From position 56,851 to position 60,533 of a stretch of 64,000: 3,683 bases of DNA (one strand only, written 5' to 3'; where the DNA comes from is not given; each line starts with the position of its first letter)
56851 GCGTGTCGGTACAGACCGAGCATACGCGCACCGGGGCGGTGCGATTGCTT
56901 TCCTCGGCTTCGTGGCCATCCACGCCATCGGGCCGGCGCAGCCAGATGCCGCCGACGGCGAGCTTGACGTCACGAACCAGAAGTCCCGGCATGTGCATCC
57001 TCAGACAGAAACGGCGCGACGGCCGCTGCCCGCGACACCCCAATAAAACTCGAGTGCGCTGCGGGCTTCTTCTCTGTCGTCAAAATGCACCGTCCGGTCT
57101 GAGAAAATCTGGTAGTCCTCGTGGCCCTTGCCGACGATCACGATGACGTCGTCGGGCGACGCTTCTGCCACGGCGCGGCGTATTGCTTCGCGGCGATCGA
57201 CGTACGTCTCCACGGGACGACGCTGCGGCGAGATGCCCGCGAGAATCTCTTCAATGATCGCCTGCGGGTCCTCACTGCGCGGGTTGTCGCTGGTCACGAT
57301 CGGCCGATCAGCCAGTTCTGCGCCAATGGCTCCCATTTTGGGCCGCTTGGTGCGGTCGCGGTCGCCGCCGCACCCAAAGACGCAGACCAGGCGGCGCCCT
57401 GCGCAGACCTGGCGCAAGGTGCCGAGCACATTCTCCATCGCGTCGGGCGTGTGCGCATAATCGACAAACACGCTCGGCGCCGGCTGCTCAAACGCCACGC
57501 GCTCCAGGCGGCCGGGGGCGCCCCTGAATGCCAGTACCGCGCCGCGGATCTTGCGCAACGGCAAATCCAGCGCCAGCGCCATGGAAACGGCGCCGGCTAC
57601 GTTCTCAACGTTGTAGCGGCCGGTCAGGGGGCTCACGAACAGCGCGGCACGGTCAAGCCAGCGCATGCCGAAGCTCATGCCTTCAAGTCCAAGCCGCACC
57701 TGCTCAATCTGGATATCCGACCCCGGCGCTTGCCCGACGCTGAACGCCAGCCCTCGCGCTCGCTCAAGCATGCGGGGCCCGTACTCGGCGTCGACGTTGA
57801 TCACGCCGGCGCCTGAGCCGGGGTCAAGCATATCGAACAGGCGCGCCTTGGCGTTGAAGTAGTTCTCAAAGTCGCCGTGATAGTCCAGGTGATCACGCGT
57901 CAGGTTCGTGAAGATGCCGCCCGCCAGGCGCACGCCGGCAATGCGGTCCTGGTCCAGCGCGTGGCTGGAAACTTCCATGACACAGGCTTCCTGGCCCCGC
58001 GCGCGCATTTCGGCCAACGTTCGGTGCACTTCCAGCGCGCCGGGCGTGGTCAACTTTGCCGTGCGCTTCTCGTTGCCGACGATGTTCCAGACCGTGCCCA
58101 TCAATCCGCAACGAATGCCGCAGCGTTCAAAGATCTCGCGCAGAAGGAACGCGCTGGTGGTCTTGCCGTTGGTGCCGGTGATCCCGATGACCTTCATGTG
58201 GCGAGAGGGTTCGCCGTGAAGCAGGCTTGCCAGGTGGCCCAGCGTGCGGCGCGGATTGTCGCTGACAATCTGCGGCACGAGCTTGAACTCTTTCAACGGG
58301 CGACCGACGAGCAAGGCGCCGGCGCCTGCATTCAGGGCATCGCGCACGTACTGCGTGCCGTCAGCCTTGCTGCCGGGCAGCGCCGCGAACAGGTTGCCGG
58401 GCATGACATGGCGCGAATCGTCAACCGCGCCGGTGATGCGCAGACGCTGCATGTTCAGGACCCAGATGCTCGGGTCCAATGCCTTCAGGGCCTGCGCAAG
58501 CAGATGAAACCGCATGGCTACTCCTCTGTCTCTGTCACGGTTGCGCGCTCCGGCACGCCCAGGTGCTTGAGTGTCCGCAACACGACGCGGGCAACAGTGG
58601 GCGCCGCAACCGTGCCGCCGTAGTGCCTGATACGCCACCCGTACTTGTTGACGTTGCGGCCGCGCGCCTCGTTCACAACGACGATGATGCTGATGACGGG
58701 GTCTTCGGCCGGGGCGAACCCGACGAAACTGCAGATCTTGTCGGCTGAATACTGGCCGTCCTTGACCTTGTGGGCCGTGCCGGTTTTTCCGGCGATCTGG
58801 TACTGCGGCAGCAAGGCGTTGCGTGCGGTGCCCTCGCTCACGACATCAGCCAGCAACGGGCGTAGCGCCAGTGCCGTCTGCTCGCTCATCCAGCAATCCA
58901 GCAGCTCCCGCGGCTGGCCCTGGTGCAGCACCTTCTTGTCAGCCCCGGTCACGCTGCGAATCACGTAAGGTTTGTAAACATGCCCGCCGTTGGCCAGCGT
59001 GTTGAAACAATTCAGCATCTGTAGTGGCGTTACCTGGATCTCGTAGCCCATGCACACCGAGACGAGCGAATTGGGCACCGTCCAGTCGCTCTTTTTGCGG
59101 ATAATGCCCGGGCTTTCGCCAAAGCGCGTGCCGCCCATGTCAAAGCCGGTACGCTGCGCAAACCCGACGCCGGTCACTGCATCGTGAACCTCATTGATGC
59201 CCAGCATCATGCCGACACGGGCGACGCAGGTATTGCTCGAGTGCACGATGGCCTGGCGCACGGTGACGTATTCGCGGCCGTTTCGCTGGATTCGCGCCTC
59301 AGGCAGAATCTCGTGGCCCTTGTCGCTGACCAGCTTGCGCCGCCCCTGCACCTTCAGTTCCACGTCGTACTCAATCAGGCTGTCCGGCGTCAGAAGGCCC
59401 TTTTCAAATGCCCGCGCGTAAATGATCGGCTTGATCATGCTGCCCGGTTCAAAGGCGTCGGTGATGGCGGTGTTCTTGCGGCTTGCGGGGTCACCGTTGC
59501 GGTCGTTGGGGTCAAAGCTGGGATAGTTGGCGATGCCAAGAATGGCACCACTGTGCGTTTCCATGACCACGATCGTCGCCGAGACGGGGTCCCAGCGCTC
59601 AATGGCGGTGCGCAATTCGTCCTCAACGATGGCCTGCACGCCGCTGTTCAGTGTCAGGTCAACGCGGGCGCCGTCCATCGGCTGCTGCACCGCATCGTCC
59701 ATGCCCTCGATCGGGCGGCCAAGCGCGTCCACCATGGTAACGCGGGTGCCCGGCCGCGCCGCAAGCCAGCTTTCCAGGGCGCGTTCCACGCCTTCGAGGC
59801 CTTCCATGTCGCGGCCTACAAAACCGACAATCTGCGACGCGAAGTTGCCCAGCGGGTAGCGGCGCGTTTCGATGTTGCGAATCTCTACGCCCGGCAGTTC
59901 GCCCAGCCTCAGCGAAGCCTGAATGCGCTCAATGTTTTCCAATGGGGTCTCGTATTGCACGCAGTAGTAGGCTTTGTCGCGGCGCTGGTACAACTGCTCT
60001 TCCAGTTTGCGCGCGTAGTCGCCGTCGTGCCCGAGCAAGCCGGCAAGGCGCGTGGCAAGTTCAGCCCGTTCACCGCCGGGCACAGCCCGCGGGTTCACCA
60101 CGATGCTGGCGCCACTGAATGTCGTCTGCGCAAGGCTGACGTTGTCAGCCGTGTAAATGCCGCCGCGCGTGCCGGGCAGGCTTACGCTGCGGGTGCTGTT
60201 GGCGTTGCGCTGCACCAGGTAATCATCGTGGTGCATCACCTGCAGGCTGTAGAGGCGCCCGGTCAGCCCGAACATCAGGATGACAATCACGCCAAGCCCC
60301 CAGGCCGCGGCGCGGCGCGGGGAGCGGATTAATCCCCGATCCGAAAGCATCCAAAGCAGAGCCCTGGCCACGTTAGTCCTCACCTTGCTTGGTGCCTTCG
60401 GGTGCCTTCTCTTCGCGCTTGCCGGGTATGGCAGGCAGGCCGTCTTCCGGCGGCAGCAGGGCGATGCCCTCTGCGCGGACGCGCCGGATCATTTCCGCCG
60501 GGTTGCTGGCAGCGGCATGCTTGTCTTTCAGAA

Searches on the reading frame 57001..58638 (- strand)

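Call 79: search_protein_families(library=pfam, proteins=[window:57001-58638:-], max_evalue=0.01)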
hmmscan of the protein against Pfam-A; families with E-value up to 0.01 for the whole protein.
window:57001-58638:- (545 aa): 3 families
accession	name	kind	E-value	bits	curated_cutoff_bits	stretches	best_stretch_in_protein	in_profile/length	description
PF08245.18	Mur_ligase_M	-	1.1e-44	153.3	24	1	153-353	1-199/200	Mur ligase middle domain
PF02875.26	Mur_ligase_C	-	8.9e-37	127.2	28.4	1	376-505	1-127/127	Mur ligase, glutamate ligase domain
PF01225.30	Mur_ligase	-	4.6e-05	24.1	21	1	74-115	8-54/95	Mur ligase family, catalytic domain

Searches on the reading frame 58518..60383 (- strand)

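Call 79: search_protein_families(library=pfam, proteins=[window:58518-60383:-], max_evalue=0.01)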
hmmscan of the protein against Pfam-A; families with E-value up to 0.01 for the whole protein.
window:58518-60383:- (621 aa): 3 families
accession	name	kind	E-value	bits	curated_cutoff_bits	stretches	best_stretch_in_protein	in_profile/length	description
PF00905.27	Transpeptidase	-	1.9e-53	182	22.1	1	270-600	2-297/299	Penicillin binding protein transpeptidase domain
PF03717.20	PBP_dimer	-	1.5e-17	65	24.4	1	70-226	3-177/180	Penicillin-binding Protein dimerisation domain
PF13354.11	Beta-lactamase2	-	0.0042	16.9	22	0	309-537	19-190/214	Beta-lactamase enzyme family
